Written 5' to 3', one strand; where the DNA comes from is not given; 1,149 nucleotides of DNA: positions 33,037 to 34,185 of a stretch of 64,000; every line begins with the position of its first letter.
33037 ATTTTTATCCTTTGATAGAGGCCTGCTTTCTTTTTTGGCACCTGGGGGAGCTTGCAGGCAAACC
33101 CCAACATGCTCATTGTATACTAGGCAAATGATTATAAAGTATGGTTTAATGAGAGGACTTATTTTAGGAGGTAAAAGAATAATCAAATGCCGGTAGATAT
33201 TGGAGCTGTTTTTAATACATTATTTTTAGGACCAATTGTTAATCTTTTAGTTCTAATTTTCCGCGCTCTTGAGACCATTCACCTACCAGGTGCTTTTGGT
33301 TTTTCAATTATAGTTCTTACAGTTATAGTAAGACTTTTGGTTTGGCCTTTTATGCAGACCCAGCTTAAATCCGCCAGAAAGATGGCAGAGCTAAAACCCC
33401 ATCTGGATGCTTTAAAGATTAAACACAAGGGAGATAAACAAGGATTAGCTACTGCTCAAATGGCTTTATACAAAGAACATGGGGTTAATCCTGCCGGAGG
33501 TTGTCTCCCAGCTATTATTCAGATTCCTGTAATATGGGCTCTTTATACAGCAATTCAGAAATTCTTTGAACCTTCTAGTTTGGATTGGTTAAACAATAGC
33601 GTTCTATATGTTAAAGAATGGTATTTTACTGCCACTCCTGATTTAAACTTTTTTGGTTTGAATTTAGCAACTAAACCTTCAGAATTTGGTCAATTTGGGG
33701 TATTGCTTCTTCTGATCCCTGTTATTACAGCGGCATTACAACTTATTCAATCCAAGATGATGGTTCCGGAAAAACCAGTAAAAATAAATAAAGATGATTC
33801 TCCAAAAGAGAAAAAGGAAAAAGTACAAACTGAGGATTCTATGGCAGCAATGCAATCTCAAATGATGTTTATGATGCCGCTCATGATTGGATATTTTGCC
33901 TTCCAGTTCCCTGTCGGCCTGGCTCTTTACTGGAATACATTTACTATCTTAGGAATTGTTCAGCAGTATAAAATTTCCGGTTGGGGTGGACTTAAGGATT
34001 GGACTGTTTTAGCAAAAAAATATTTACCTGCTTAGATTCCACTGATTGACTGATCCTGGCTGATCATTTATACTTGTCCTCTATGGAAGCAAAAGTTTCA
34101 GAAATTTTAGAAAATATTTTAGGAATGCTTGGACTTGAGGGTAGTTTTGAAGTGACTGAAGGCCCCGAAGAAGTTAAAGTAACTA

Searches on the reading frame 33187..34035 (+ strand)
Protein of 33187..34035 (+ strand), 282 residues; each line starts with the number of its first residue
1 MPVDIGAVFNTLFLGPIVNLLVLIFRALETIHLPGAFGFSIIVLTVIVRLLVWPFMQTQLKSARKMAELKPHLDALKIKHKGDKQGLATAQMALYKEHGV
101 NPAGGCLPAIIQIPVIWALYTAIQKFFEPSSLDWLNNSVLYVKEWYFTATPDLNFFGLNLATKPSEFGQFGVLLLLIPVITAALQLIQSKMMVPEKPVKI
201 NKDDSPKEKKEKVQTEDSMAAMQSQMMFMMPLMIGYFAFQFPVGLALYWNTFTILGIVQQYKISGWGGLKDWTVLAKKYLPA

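Call 17: search_protein_families(library=pfam, proteins=[window:33187-34035:+], max_evalue=0.001)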
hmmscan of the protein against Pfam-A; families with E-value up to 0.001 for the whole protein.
window:33187-34035:+ (282 aa): 1 family
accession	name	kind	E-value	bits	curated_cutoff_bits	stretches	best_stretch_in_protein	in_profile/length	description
PF02096.25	60KD_IMP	-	2.5e-49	167.8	35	1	37-263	1-161/163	60Kd inner membrane protein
